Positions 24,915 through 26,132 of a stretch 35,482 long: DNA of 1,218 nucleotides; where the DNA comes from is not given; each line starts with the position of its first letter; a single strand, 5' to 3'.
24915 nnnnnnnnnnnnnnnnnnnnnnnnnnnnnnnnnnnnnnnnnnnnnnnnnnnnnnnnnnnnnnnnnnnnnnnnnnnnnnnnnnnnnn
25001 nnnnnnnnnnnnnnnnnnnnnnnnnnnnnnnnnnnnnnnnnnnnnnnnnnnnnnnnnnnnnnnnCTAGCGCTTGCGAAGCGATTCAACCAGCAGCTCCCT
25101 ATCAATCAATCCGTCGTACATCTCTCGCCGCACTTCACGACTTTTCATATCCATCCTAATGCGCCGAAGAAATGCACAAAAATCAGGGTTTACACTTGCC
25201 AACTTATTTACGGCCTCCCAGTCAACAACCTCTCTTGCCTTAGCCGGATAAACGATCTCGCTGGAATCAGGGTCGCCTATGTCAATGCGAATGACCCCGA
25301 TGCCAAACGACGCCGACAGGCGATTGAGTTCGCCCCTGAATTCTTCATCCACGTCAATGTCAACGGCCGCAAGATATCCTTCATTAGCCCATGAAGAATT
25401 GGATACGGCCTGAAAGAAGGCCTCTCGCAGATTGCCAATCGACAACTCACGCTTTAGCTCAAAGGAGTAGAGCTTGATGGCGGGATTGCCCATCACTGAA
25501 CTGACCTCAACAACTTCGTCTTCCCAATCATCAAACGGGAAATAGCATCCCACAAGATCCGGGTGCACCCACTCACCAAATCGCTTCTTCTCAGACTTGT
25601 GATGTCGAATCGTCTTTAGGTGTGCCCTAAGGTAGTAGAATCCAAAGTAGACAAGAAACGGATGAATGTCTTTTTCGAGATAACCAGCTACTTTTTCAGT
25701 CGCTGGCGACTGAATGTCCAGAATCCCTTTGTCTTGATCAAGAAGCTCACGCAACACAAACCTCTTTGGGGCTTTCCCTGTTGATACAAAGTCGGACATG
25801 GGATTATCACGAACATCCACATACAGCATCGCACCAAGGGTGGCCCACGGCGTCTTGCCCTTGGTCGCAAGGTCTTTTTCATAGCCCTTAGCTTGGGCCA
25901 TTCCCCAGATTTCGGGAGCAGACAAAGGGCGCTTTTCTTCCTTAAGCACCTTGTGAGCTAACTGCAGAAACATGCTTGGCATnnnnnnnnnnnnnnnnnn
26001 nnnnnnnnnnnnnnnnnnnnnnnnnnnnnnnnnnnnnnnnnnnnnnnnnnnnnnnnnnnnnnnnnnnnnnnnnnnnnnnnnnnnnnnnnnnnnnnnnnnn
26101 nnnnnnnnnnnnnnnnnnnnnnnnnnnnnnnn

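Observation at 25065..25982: Orphan HARE-HTH + PD-(D/E)xK nuclease: candidate single-gene, modification-sensing restriction/defence module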

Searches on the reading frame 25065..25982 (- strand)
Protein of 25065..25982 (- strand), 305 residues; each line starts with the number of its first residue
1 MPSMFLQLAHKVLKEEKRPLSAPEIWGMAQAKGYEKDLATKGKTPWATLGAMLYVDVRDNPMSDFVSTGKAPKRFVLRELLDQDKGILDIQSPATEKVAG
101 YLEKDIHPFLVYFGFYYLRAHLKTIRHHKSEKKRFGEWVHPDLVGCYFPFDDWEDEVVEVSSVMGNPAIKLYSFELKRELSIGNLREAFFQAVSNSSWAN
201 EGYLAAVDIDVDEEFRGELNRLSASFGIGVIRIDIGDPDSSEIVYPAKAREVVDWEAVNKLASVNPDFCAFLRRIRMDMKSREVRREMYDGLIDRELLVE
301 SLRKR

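Call 3: search_protein_families(library=pfam, proteins=[window:25065-25982:-], max_evalue=10)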
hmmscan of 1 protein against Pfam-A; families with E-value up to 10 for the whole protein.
window:25065-25982:- (305 aa): 1 family
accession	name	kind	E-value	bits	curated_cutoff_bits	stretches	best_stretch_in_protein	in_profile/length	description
PF05066.19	HARE-HTH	-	2.7e-13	50.5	25.9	1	6-79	4-70/71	HB1, ASXL, restriction endonuclease HTH domain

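Call 4: search_protein_families(library=ncbifam, proteins=[window:25065-25982:-], max_evalue=10)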
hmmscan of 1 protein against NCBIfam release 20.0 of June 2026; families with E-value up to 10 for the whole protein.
window:25065-25982:- (305 aa): 1 family
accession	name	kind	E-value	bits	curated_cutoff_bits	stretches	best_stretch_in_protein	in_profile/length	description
NF000269.2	blaOXA-213_like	exception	0.093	12.2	560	1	80-181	43-139/273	OXA-213 family carbapenem-hydrolyzing class D beta-lactamase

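Call 5: search_protein_families(library=padloc, proteins=[window:25065-25982:-], max_evalue=10)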
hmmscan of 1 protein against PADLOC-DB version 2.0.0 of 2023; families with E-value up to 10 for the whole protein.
window:25065-25982:- (305 aa): 0 families

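Call 6: search_solved_structures(query=window:25065-25982:-, max_evalue=10, show_alignments=2)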
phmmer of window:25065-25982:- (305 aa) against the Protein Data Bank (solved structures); distinct sequences matched with E-value up to 10: 0.

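Call 7: find_homologous_proteins(query=window:25065-25982:-)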
Query window:25065-25982:- (305 aa): 6293 proteins with E <= 0.001 among 7436 candidates; the best 120 are listed.
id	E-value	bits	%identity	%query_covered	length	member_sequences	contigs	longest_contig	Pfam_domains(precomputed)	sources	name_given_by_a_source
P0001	1.7e-197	673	98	100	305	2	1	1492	PF05066.20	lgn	-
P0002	2.7e-146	505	71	100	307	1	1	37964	PF05066.20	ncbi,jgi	-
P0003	2.3e-145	502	70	100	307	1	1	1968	PF05066.20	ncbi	-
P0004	2.0e-143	496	70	100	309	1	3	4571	PF05066.20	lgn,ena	-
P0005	2.3e-143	495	70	99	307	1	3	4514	PF05066.20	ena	-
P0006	8.1e-143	494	68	100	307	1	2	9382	PF05066.20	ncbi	ncbi:MAG: HTH domain-containing protein [candidate division KSB1 bacterium]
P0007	2.7e-141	489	71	100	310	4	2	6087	PF05066.20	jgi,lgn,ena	-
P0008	5.3e-141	488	69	100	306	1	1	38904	PF05066.20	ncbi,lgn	-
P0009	5.4e-140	484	69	100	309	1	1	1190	PF05066.20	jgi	-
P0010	1.5e-139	483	70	100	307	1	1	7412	PF05066.20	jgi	jgi:hypothetical protein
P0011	2.7e-139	482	71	100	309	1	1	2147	PF05066.20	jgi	jgi:hypothetical protein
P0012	2.7e-139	482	69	100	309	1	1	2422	PF05066.20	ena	-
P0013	5.2e-138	478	68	100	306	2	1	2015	PF05066.20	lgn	-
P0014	1.6e-137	476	69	100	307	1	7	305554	PF05066.20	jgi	jgi:uncharacterized protein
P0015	1.7e-137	476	69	100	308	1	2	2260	PF05066.20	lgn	-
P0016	5.4e-137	474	67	100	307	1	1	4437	PF05066.20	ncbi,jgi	jgi:hypothetical protein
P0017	1.1e-136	473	67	100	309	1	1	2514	PF05066.20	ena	-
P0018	1.2e-136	473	65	100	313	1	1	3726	PF05066.20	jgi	jgi:hypothetical protein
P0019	1.8e-136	473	67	100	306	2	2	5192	PF05066.20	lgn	-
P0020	4.8e-136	471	67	99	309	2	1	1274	PF05066.20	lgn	-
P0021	1.0e-135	470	66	100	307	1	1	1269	PF05066.20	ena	-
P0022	3.5e-135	469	66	100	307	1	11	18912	PF05066.20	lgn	-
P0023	5.5e-134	465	67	100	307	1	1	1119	PF05066.20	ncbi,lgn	-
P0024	7.9e-134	464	67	99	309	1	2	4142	PF05066.20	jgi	jgi:hypothetical protein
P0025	9.0e-134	464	67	100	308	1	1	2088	PF05066.20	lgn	-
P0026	1.0e-133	464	66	100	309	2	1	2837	PF05066.20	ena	-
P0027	1.2e-133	463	66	100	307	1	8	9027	PF05066.20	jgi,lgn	jgi:hypothetical protein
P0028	3.5e-133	462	65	100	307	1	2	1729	PF05066.20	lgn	-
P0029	4.8e-133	462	67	99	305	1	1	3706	PF05066.20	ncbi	ncbi:MAG: HTH domain-containing protein [Anaerolineae bacterium]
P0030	6.2e-133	461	65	100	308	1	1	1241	PF05066.20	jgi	jgi:hypothetical protein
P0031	8.3e-133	461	63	99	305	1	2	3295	PF05066.20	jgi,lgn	jgi:uncharacterized protein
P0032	1.6e-132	460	65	100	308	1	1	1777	PF05066.20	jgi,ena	-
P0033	1.7e-132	460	65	100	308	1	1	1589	PF05066.20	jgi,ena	-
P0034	1.7e-132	460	65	100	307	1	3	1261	PF05066.20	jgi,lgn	-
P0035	2.1e-132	459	66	100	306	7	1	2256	PF05066.20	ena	-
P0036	3.0e-132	459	66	100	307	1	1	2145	PF05066.20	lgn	-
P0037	3.5e-132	459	65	100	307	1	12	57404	PF05066.20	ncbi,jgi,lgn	jgi:hypothetical protein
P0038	4.2e-132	458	64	100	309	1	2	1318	PF05066.20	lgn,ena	-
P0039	4.9e-132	458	65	99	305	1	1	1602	PF05066.20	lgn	-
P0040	7.7e-132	458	66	100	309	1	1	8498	PF05066.20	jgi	-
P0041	1.5e-131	457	66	100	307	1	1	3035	PF05066.20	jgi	jgi:hypothetical protein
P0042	2.9e-131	456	64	100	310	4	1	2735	PF05066.20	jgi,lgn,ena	-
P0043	3.1e-131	456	69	93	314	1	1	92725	PF05066.20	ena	-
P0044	3.2e-131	456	65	99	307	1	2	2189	PF05066.20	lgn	-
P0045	3.9e-131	455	66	100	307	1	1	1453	PF05066.20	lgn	-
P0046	5.0e-131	455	64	100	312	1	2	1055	PF05066.20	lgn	-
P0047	7.2e-131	454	65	100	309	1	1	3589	PF05066.20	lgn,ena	-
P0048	1.2e-130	454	64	99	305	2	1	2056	PF05066.20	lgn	-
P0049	1.6e-130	453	66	100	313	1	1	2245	PF05066.20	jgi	jgi:uncharacterized protein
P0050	1.6e-130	453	64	99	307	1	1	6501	PF05066.20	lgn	-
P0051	2.1e-130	453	64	100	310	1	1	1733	PF05066.20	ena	-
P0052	2.7e-130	452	64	100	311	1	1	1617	PF05066.20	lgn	-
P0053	3.0e-130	452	64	100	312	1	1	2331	PF05066.20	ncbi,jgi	jgi:hypothetical protein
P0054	3.3e-130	452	66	99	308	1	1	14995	PF05066.20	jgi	jgi:hypothetical protein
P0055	5.1e-130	452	64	100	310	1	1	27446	PF05066.20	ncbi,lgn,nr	ncbi:MAG: hypothetical protein IT426_02485 [Pirellulales bacterium]|nr:hypothetical protein [Pirellu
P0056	5.5e-130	451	66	100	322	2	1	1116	PF05066.20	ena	-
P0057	1.1e-129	451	65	99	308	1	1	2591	PF05066.20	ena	-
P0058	1.1e-129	450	64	100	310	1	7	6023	PF05066.20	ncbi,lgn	-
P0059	1.9e-129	450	65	100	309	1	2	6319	PF05066.20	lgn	-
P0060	2.3e-129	449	63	100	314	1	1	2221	PF05066.20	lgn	-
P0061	2.7e-129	449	64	99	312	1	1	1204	PF05066.20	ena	-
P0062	2.7e-129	449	64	99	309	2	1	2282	PF05066.20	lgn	-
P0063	3.3e-129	449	64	100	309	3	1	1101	PF05066.20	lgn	-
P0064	4.1e-129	449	62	100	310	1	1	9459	PF05066.20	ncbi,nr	ncbi:MAG: hypothetical protein JNM46_03180 [Anaerolineales bacterium]|nr:hypothetical protein [Anaer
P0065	7.4e-129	448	63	100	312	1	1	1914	PF05066.20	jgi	jgi:uncharacterized protein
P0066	7.5e-129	448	64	100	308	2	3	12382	PF05066.20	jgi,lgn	jgi:hypothetical protein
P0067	9.6e-129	447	62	100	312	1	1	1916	PF05066.20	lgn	-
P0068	1.4e-128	447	62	100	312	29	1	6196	PF05066.20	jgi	-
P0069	1.4e-128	447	64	100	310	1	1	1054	PF05066.20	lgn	-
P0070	1.7e-128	447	64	98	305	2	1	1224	PF05066.20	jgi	-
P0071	1.8e-128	446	64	100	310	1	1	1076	PF05066.20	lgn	-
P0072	2.0e-128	446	64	100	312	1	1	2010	PF05066.20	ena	-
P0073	2.2e-128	446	64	99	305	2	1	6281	PF05066.20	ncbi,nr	ncbi:MAG: hypothetical protein HUU50_19195 [Candidatus Brocadiae bacterium]|nr:hypothetical protein 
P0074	2.3e-128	446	64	99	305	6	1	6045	PF05066.20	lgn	-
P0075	2.3e-128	446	63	100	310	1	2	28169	PF05066.20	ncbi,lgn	-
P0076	3.2e-128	446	65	98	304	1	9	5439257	PF05066.20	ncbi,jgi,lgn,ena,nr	ncbi:MAG: hypothetical protein HEQ24_20770 [Dolichospermum sp. BR01]|jgi:uncharacterized protein|nr:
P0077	3.8e-128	445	66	98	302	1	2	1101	PF05066.20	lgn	-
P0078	6.9e-128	445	63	96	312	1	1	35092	PF05066.20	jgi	jgi:uncharacterized protein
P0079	7.5e-128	444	63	98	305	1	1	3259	PF05066.20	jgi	jgi:hypothetical protein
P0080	1.1e-127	444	61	100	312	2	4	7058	PF05066.20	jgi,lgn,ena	jgi:hypothetical protein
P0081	1.2e-127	444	63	100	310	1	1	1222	PF05066.20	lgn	-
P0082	1.3e-127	444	61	100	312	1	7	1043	PF05066.20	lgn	-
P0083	2.4e-127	443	62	100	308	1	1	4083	PF05066.20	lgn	-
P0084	2.5e-127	443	63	100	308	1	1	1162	PF05066.20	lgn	-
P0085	2.6e-127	443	64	100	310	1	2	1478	PF05066.20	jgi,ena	-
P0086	2.7e-127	443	64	100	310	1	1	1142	PF05066.20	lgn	-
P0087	2.8e-127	443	63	100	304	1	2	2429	PF05066.20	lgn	-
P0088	3.9e-127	442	64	100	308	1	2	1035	PF05066.20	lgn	-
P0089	4.1e-127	442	61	100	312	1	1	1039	PF05066.20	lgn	-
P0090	4.6e-127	442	62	100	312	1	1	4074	PF05066.20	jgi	jgi:hypothetical protein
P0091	5.2e-127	442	62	100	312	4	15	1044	PF05066.20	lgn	-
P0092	6.4e-127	441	64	100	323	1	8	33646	PF05066.20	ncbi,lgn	ncbi:MAG: HTH domain-containing protein [Acidobacteriota bacterium]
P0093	6.6e-127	441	63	100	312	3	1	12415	PF05066.20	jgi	jgi:hypothetical protein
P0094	6.8e-127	441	63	100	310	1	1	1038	PF05066.20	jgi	-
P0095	8.1e-127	441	62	100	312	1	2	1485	PF05066.20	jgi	-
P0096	1.0e-126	441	64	99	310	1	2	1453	PF05066.20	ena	-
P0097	1.3e-126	440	65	100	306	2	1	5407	PF05066.20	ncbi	-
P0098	1.6e-126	440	61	100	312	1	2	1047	PF05066.20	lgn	-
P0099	1.6e-126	440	64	98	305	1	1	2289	PF05066.20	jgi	jgi:uncharacterized protein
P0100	1.9e-126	440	63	99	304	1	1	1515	PF05066.20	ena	-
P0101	2.4e-126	440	64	100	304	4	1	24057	PF05066.20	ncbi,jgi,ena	-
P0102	2.8e-126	439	62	100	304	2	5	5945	PF05066.20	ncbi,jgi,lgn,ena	ncbi:MAG: hypothetical protein RLZZ203_1475 [Cyanobacteriota bacterium]|jgi:hypothetical protein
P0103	4.0e-126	439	62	100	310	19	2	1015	PF05066.20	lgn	-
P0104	4.7e-126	439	63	100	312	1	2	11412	PF05066.20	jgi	jgi:hypothetical protein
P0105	5.3e-126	438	64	100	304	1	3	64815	PF05066.20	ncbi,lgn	-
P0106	5.3e-126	438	62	100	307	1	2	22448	PF05066.20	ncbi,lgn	-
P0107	5.3e-126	438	65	98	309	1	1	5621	PF05066.20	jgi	jgi:hypothetical protein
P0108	5.6e-126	438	61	100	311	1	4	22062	PF05066.20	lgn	-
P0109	5.7e-126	438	61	100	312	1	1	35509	PF05066.20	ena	-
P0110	8.7e-126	438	63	99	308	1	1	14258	PF05066.20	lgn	-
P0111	3.8e-125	436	63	99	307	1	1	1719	PF05066.20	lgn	-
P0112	4.2e-125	435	61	100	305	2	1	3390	PF05066.20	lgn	-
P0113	4.4e-125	435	63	100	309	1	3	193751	PF05066.20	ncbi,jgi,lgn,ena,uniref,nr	ncbi:COG2958 family protein [Caldilinea sp.]|jgi:hypothetical protein|uniref:COG2958 family protein 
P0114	4.4e-125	435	61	100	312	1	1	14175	PF05066.20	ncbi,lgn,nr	ncbi:MAG: hypothetical protein GYA48_18300 [Chloroflexi bacterium]|nr:hypothetical protein [Chlorofl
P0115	5.5e-125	435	63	99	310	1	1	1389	PF05066.20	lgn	-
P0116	6.3e-125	435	62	100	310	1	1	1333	PF05066.20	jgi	jgi:hypothetical protein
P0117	7.2e-125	435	61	100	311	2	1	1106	PF05066.20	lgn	-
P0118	8.0e-125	435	61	100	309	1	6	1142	PF05066.20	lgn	-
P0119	8.3e-125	434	62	100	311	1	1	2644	PF05066.20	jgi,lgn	jgi:hypothetical protein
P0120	2.0e-124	433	64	98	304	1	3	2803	PF05066.20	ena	-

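Call 15: search_dna_similar(query=window:25065-25982:-, collection=plasmids, mode=protein)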
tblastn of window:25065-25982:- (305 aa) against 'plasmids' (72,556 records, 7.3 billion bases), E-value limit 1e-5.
Records with a match: 30; places in all: 32; records where one place covers at least 80% of the query: 7.
Best place of each record, by identity: <60% 30.
By first word of the organism name: Vibrio 6; Moellerella 6; Helicobacter 4; Clostridium 3; Ralstonia 2; Proteus 2; Shewanella 2; Leptospira 1; Persicobacter 1; Escherichia 1; and 2 more.
By predicted mobility (MOB-suite, as given by PLSDB): non-mobilizable 17; conjugative 12; mobilizable 1.
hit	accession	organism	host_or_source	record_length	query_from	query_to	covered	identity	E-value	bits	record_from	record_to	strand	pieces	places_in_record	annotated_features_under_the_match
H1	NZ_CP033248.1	Clostridium butyricum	environment swab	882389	5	294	95%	51.0%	2e-92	306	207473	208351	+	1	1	HTH domain-containing protein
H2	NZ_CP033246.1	Clostridium butyricum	Homo sapiens,stool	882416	5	294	95%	51.0%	2e-92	306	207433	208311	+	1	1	HTH domain-containing protein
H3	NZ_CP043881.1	Leptospira interrogans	Homo sapiens,cell culture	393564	5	292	94%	50.9%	3e-87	291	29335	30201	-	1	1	HTH domain-containing protein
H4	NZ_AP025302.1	Persicobacter psychrovividus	-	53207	4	305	99%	40.2%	3e-63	223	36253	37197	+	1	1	HTH domain-containing protein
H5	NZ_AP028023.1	Helicobacter sp. NHP21005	Felis catus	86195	1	303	99%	31.8%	7e-38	149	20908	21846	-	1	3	HrgA protein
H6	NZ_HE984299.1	Helicobacter heilmannii ASB1.4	-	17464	1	303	99%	31.4%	3e-37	147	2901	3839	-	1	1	HrgA protein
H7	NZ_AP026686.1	Helicobacter heilmannii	Felis catus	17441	1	303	99%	31.4%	3e-37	147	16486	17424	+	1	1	none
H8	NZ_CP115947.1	Ralstonia solanacearum MolK2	Musa sp.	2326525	72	290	72%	36.4%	2e-27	119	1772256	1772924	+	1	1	record has no annotation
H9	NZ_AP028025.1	Helicobacter sp. NHP21005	Felis catus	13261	96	275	59%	43.2%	2e-34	139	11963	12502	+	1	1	hypothetical protein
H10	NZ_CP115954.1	Ralstonia solanacearum CFBP2957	Solanum lycopersicum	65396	72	290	72%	34.7%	2e-26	116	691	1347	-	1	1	COG2958 family protein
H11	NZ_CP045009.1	Proteus terrae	a feces sample of swine origin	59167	79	275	65%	37.8%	6e-25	112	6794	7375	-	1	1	HrgA protein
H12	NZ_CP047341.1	Proteus terrae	a feces sample of swine origin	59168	79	275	65%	37.8%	6e-25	112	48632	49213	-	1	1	HrgA protein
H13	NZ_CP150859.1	Vibrio parahaemolyticus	Penaeus vannamei,cell culture,Shrimp ...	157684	79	275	65%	37.8%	6e-25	112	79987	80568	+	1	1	HrgA protein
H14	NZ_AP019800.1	Vibrio rotiferianus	-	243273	79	275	65%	37.8%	6e-25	112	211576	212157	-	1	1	HrgA protein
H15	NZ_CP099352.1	Escherichia marmotae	culture,Pooled sediment sample ...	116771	79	275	65%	36.8%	2e-23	107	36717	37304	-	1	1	none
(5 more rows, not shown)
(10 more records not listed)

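Call 16: search_dna_similar(query=window:25065-25982:-, collection=phages, mode=protein)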
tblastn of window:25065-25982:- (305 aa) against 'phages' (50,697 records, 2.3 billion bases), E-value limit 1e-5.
No match.

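Call 18: get_annotated_region(hit=H5, flank=6000)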
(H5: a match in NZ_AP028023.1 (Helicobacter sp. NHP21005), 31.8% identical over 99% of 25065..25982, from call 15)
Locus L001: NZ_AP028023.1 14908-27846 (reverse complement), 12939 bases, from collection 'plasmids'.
description: Helicobacter sp. NHP21005 strain NHP21-005 plasmid pNHP21005_1, complete sequence
organism: Helicobacter sp. NHP21005 (NCBI taxid 3040201)
taxonomy: Bacteria; Campylobacterota; Epsilonproteobacteria; Campylobacterales; Helicobacteraceae; Helicobacter; Helicobacter sp. NHP21005
host: -; source: Felis catus; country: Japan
typing (MOB-suite, as given by PLSDB): non-mobilizable; replicon rep_cluster_142
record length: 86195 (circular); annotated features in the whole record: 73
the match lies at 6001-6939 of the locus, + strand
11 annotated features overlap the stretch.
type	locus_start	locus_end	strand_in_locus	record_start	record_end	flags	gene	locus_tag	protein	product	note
CDS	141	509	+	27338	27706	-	-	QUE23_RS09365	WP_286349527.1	hypothetical protein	-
CDS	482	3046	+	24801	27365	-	-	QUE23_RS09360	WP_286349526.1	hypothetical protein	-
CDS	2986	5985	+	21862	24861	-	-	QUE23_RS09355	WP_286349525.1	hypothetical protein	-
CDS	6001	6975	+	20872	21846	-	-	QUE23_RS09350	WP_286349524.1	HrgA protein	-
CDS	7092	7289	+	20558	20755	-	-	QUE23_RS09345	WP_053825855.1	hypothetical protein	-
CDS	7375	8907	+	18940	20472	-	-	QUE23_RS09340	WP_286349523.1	BspA family leucine-rich repeat surface protein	-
CDS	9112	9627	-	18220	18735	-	-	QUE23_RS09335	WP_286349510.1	hypothetical protein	-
CDS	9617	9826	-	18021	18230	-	-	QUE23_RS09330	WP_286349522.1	hypothetical protein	-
CDS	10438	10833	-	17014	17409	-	-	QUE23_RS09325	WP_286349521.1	type II toxin-antitoxin system PemK/MazF family toxin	-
CDS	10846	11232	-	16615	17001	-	-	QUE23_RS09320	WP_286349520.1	hypothetical protein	-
CDS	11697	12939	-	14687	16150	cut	-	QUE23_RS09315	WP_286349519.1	hypothetical protein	-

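Call 19: get_annotated_region(hit=H1, flank=6000)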
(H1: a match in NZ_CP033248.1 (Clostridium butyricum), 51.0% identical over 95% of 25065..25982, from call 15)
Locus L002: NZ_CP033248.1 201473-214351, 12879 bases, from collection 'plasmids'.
description: Clostridium butyricum strain CFSA3989 plasmid pCFSA3989, complete sequence
organism: Clostridium butyricum (NCBI taxid 1492)
taxonomy: Bacteria; Bacillota; Clostridia; Eubacteriales; Clostridiaceae; Clostridium; Clostridium butyricum
host: -; source: environment swab; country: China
typing (MOB-suite, as given by PLSDB): non-mobilizable
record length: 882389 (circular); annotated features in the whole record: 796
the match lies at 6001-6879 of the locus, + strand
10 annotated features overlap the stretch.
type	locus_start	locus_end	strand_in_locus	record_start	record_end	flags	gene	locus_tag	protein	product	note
CDS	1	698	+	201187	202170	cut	-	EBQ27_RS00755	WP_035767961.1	WYL domain-containing protein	-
CDS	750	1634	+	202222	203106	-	-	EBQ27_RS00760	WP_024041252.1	hypothetical protein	-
CDS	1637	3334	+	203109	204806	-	-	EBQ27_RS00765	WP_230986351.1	AAA family ATPase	-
CDS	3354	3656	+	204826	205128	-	-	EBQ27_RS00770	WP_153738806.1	hypothetical protein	-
CDS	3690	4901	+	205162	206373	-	-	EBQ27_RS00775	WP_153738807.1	hypothetical protein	-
CDS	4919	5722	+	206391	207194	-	-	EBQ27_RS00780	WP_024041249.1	hypothetical protein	-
CDS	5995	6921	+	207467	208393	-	-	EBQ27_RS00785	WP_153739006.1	HTH domain-containing protein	GO:0006351 - DNA-templated transcription [Evidence IEA]; GO:0006355 - regulation of DNA-templated transcription ...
CDS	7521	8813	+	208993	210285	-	-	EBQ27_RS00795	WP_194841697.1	DNA adenine methylase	GO:0032775 - DNA methylation on adenine [Evidence IEA]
CDS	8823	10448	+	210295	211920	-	-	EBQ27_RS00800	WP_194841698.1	DNA methyltransferase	GO:0006306 - DNA methylation [Evidence IEA]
CDS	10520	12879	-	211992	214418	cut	-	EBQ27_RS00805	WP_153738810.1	restriction endonuclease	GO:0009307 - DNA restriction-modification system [Evidence IEA]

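Call 27: predict_structure(alignment_id=A1)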
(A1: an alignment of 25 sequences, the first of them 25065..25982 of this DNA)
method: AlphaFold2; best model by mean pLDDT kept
length: 305 residues; sequences in the alignment: 25
mean_pLDDT: 65.3   pTM: 0.49
mean pLDDT of the five models: 65.3, 62.9, 60.6, 59.6, 56.0
residues with pLDDT >= 90: 9; 70-90: 149; 50-70: 60; < 50: 87
segments of 3 or more residues with pLDDT < 50: 91-97, 122-169, 262-289
pLDDT, mean of each block of 10 residues (from residue 1): 80 89 86 76 64 81 80 80 63 47 77 66 41 39 29 32 40 78 79 65 85 85 84 82 78 57 46 38 39 74 67
secondary structure, 60 per line:
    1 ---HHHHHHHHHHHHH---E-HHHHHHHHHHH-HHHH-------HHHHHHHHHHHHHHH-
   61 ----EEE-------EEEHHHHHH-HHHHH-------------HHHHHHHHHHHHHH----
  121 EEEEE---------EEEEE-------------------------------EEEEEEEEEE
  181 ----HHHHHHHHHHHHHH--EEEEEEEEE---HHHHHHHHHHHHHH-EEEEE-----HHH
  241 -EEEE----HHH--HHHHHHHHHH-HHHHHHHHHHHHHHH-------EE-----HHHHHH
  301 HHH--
elements in order: H4-16 H22-32 H34-37 H45-59 E65-67 E75-77 H78-83 H85-89 H103-116 E121-125 E135-139 E171-180 H185-198 E201-209 H213-226 E228-232 E242-245 H255-264 H266-280 H295-303

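Call 28: search_protein_representatives(protein=window:25065-25982:-)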
Query: 305 residues. Proteins with E-value up to 0.001 (for the whole library): 1502; up to 1e-10: 978; up to 1e-30: 320. The best 150 are listed.
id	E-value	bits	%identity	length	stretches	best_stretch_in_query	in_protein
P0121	2.4e-99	349.2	59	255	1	53-303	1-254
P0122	4.2e-93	328.7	51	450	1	4-304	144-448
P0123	1.9e-91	323.3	53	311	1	4-303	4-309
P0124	2.6e-89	316.2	48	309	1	7-300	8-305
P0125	1.1e-84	301.1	49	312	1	4-291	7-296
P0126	2.4e-83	296.6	50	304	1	4-304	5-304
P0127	1.0e-79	284.7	51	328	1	5-299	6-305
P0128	6.3e-79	282.1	47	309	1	8-298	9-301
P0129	2.2e-78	280.3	48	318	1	4-301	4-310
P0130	2.5e-78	280.2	60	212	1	100-302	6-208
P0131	2.6e-78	280.1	45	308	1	4-301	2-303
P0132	5.1e-78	279.2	44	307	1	4-302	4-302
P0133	1.2e-75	271.4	55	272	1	6-250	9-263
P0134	1.8e-75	270.8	47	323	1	4-292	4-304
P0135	1.0e-74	268.3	47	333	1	5-291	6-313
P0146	4.2e-71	256.4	42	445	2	4-302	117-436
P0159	1.7e-66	241.3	46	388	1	66-299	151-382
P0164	1.2e-65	238.5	42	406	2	8-291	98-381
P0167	2.8e-65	237.3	45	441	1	4-292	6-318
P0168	4.5e-65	236.7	43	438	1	4-295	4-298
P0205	3.1e-58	214.2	40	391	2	5-290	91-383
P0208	1.3e-57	212.1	40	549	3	103-294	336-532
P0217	3.9e-56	207.3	43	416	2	5-279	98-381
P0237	2.1e-53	198.3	43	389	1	31-297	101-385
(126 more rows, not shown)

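Call 31: search_solved_structures(query=A2, max_evalue=10, show_alignments=3)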
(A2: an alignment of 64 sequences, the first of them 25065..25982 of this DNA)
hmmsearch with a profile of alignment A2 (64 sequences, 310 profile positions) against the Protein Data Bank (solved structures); distinct sequences matched with E-value up to 10: 0.
